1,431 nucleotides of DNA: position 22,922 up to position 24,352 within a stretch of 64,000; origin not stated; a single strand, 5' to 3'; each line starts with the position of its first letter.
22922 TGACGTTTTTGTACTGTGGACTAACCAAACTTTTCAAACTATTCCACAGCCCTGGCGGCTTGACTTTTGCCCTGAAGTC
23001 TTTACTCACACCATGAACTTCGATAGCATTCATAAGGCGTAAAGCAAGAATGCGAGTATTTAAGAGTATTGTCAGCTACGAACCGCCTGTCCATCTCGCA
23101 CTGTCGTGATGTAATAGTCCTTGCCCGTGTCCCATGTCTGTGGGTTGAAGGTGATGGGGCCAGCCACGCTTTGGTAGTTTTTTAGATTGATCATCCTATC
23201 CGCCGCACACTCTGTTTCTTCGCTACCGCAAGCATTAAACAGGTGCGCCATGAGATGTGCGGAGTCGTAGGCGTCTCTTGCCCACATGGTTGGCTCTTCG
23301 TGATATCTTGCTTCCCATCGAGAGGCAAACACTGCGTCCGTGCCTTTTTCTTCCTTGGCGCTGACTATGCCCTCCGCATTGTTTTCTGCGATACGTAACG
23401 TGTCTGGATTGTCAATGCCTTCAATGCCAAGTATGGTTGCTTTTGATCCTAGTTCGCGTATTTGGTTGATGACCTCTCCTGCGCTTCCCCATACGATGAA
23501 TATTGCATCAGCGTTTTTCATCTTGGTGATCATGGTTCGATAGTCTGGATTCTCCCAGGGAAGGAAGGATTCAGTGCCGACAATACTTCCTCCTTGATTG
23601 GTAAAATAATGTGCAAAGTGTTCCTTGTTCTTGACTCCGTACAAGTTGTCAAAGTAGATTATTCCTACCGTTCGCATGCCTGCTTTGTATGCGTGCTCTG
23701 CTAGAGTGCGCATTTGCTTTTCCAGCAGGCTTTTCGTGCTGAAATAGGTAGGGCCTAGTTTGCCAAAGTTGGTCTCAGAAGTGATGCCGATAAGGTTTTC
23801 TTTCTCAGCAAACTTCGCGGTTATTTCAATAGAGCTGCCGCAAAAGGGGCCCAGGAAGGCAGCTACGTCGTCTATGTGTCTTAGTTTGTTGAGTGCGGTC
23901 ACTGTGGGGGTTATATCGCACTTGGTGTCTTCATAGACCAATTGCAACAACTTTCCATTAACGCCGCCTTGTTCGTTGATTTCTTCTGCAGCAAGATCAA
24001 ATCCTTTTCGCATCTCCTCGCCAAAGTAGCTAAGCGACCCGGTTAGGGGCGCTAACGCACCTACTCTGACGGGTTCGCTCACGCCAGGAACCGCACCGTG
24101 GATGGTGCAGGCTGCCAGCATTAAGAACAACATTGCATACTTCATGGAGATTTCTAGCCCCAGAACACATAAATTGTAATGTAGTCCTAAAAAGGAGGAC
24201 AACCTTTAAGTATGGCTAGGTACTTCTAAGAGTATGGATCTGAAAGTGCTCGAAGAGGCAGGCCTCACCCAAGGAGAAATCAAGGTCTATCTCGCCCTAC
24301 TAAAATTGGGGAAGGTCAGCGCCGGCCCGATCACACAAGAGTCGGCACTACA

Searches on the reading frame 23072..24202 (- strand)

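Call 80: search_protein_families(library=pfam, proteins=[window:23072-24202:-], max_evalue=0.00001)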
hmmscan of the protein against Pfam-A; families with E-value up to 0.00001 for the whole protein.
window:23072-24202:- (376 aa): 3 families
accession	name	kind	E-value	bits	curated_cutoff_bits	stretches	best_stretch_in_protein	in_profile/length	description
PF13458.12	Peripla_BP_6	-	4.1e-50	171.8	31.7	1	44-371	1-342/343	Periplasmic binding protein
PF01094.35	ANF_receptor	-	2.2e-17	63.6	25.4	1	66-352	4-334/353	Receptor family ligand binding region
PF13433.12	Peripla_BP_5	-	2.1e-15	57.1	27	1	45-371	1-340/363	Periplasmic binding protein domain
